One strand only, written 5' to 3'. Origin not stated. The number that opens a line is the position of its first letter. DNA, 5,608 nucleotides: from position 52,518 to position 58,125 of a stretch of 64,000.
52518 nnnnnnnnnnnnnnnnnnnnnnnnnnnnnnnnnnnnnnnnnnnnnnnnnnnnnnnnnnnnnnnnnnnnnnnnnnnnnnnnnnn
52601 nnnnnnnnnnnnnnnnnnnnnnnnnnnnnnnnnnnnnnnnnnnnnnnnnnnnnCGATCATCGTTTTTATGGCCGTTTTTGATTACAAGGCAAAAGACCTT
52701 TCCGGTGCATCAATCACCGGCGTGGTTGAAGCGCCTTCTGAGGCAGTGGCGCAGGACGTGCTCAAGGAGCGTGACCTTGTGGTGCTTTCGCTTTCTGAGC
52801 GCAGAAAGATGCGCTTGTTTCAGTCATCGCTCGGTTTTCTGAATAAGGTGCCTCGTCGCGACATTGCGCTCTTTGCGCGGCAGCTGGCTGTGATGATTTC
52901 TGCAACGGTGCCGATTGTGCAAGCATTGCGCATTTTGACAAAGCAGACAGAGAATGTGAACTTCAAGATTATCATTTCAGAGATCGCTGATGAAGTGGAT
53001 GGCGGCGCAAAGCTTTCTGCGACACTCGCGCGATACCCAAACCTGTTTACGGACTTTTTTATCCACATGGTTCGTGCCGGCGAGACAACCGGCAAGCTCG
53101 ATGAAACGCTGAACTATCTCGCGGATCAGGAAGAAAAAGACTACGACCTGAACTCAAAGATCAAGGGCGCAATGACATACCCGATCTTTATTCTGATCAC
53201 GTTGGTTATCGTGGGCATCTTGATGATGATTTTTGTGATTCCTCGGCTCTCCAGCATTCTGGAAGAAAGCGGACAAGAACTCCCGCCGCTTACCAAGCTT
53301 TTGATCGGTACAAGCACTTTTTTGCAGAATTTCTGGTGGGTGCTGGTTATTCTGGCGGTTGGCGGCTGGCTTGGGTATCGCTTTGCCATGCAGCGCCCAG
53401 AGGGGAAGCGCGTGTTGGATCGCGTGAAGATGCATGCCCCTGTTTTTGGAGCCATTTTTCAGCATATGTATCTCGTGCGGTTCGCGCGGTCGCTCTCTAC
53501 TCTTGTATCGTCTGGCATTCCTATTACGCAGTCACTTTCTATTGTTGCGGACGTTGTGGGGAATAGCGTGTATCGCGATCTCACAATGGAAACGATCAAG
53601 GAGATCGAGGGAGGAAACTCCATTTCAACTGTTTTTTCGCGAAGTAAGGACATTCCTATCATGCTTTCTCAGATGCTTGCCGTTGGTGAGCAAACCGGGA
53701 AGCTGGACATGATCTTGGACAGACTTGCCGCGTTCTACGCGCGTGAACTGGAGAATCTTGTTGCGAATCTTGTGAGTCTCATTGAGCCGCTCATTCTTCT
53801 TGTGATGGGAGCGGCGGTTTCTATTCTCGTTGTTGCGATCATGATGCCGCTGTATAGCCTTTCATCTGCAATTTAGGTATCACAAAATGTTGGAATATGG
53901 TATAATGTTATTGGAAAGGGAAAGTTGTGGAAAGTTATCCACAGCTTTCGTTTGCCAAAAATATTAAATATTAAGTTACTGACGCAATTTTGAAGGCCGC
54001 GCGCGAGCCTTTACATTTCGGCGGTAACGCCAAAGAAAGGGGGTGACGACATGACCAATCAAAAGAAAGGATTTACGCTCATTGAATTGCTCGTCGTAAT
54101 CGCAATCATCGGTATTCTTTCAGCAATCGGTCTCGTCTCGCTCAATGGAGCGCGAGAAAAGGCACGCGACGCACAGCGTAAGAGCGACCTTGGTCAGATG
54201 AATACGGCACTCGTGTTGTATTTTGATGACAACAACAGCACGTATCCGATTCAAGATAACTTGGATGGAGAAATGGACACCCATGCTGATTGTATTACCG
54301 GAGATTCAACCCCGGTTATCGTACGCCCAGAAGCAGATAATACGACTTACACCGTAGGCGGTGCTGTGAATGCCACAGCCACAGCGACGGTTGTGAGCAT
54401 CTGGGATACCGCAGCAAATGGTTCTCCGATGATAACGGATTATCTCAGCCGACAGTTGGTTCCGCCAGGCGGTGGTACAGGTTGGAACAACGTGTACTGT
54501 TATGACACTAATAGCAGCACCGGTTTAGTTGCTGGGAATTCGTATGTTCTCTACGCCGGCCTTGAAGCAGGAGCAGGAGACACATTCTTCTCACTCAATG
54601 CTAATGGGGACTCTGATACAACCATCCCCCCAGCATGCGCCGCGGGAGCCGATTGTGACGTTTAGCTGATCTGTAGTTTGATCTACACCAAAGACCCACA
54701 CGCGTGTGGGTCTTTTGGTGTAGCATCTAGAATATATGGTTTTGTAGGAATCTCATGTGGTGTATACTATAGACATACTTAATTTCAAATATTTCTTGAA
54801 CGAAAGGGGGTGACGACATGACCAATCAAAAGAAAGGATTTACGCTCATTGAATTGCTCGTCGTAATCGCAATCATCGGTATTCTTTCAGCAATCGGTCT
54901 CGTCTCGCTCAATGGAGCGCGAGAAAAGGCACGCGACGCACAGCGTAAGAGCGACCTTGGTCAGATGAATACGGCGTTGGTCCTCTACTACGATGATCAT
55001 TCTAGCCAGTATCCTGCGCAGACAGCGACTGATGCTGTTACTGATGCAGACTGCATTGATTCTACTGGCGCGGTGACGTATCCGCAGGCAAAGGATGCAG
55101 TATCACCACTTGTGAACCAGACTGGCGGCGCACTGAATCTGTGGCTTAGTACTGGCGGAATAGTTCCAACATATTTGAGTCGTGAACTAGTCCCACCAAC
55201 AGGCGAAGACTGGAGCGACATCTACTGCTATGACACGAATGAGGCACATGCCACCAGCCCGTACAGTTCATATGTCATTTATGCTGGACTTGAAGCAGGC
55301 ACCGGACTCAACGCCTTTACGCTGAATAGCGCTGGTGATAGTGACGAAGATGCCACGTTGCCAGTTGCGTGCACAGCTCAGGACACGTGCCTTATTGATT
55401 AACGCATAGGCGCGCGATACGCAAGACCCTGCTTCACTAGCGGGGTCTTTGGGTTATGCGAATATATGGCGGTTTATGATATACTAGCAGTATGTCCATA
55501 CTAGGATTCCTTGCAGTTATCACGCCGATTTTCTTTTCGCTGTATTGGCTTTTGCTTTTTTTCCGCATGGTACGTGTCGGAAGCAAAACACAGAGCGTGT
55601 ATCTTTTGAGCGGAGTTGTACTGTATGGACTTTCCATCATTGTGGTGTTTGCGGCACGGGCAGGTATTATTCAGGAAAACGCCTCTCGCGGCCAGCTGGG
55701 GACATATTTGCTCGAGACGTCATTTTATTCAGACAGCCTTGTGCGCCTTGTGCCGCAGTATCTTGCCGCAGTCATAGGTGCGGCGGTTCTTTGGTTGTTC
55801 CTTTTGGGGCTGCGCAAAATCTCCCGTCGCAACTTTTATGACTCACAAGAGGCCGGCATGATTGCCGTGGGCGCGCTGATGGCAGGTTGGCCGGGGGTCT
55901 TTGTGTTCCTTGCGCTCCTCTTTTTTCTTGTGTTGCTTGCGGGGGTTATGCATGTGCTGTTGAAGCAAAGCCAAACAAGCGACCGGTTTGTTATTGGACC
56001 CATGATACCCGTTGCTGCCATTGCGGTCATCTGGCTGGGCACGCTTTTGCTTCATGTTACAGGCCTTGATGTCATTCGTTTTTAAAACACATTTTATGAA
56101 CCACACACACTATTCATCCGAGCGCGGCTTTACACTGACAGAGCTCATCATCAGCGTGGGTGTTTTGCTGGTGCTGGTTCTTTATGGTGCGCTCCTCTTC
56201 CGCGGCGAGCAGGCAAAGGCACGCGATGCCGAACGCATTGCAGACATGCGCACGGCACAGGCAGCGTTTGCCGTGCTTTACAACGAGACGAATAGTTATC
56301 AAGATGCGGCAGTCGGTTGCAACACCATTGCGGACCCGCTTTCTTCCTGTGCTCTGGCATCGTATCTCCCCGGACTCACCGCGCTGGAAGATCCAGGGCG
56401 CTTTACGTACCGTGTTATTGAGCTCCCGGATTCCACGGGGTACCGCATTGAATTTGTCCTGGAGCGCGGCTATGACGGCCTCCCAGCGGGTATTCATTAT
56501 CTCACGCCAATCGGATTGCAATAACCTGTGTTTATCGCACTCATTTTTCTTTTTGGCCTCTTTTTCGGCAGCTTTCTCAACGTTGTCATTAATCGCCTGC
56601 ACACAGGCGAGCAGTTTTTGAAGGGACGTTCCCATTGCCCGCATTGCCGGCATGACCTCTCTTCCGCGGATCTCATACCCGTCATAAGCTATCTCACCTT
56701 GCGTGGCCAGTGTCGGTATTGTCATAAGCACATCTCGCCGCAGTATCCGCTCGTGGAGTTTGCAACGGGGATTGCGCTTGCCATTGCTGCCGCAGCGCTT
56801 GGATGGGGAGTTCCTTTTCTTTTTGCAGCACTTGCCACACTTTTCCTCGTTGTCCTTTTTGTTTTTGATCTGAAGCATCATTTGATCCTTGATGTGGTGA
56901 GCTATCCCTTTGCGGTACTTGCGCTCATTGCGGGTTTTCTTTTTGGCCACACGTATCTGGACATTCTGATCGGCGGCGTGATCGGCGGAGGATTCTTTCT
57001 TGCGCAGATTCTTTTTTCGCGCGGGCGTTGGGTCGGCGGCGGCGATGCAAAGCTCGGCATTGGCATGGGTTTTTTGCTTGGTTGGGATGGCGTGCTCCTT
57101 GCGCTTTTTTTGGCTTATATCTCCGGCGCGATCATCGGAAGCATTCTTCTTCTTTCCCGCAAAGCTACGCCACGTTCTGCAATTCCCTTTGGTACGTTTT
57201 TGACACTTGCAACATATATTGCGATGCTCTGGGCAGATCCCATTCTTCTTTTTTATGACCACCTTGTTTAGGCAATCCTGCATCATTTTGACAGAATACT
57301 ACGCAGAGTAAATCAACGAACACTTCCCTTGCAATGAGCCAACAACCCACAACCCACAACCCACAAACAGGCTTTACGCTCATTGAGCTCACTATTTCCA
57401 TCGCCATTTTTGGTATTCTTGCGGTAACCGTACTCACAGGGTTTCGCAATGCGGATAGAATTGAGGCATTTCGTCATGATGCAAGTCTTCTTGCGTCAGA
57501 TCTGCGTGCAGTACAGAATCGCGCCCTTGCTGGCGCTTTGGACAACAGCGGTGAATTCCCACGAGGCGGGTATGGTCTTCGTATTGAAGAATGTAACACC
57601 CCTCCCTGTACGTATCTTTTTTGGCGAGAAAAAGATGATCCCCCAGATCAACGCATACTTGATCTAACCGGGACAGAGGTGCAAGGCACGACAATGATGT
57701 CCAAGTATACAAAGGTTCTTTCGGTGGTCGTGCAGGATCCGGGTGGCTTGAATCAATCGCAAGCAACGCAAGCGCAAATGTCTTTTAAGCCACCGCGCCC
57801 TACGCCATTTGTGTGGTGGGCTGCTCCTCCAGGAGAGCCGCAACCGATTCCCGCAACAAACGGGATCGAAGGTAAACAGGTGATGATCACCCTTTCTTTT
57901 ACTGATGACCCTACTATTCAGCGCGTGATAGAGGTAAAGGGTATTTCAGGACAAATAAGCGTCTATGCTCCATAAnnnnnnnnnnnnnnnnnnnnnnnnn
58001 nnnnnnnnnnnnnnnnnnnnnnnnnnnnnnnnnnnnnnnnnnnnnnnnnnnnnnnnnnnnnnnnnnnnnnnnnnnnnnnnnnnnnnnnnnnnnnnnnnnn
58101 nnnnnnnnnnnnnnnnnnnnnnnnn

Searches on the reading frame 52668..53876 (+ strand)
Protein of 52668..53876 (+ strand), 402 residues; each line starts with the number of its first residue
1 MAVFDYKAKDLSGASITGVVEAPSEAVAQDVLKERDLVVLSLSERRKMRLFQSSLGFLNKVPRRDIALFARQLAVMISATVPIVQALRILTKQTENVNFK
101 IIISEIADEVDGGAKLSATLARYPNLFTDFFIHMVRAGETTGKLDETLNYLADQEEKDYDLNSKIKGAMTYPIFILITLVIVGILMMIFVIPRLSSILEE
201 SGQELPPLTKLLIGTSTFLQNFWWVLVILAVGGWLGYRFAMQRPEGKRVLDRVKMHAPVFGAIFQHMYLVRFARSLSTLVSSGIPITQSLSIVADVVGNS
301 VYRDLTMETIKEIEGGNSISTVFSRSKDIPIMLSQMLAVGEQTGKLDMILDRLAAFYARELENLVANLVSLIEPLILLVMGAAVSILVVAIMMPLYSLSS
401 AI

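Call 3: search_protein_families(library=pfam, proteins=[window:52668-53876:+])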
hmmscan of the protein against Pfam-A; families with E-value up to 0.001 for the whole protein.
window:52668-53876:+ (402 aa): 1 family
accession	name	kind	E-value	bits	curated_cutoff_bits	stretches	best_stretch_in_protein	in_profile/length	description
PF00482.28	T2SSF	-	9.3e-63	210.2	25.2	2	69-192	1-125/125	Type II secretion system (T2SS), protein F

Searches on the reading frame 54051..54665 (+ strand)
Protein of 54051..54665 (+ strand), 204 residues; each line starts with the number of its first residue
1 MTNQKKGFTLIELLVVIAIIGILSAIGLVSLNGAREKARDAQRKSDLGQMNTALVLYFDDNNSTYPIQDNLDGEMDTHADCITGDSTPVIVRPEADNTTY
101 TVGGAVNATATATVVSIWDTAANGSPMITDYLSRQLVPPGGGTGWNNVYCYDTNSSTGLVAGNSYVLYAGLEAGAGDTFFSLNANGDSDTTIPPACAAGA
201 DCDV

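Call 12: search_protein_families(library=pfam, proteins=[window:54051-54665:+], max_evalue=0.01)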
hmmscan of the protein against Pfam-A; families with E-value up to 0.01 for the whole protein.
window:54051-54665:+ (204 aa): 1 family
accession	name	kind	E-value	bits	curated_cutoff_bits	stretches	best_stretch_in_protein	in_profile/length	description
PF07963.17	N_methyl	-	1.6e-09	37.4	21.2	1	3-27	2-26/27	Prokaryotic N-terminal methylation motif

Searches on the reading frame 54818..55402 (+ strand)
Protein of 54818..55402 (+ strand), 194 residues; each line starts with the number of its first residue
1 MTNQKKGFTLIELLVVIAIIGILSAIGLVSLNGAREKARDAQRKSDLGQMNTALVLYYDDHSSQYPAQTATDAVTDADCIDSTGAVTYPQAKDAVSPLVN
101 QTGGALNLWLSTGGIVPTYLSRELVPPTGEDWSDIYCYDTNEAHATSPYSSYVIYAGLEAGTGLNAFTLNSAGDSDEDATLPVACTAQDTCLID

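Call 12: search_protein_families(library=pfam, proteins=[window:54818-55402:+], max_evalue=0.01)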
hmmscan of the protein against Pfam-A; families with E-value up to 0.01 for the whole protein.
window:54818-55402:+ (194 aa): 1 family
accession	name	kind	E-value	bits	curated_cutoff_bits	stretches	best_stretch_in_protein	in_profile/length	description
PF07963.17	N_methyl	-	1.3e-09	37.6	21.2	1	3-27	2-26/27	Prokaryotic N-terminal methylation motif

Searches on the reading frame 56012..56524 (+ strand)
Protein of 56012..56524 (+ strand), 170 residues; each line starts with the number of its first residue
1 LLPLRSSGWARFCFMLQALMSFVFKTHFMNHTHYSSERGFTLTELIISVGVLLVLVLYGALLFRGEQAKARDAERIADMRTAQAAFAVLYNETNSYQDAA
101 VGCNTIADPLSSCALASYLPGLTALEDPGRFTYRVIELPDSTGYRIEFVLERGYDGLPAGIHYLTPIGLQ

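Call 48: search_protein_families(library=pfam, proteins=[window:56012-56524:+], max_evalue=0.001)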
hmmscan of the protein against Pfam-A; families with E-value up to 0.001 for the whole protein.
window:56012-56524:+ (170 aa): 1 family
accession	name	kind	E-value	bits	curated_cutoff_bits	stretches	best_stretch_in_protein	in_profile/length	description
PF07963.17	N_methyl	-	7.6e-05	22.6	21.2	1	36-57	3-24/27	Prokaryotic N-terminal methylation motif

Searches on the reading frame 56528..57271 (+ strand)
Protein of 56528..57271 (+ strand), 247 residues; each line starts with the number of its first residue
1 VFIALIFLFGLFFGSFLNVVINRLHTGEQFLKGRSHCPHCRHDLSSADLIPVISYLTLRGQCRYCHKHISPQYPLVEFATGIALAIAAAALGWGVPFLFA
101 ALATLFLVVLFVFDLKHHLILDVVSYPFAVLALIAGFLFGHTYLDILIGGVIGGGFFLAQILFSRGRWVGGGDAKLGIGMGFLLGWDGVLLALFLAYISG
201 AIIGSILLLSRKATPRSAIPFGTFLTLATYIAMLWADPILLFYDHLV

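Call 48: search_protein_families(library=pfam, proteins=[window:56528-57271:+], max_evalue=0.001)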
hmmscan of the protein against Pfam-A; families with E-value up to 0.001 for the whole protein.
window:56528-57271:+ (247 aa): 2 families
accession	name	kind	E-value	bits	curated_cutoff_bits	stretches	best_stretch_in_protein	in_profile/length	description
PF06750.18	A24_N_bact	-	6.3e-32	109.9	23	1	8-89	1-82/84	Bacterial Peptidase A24 N-terminal domain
PF01478.23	Peptidase_A24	-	4.7e-13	49.9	26.5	1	102-204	2-103/104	Type IV leader peptidase family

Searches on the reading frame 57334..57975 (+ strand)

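Call 12: search_protein_families(library=pfam, proteins=[window:57334-57975:+], max_evalue=0.01)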
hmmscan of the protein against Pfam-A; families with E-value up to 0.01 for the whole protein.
window:57334-57975:+ (213 aa): 1 family
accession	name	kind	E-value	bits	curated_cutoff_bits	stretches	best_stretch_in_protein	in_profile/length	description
PF07963.17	N_methyl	-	8.5e-08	31.9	21.2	1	10-33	3-26/27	Prokaryotic N-terminal methylation motif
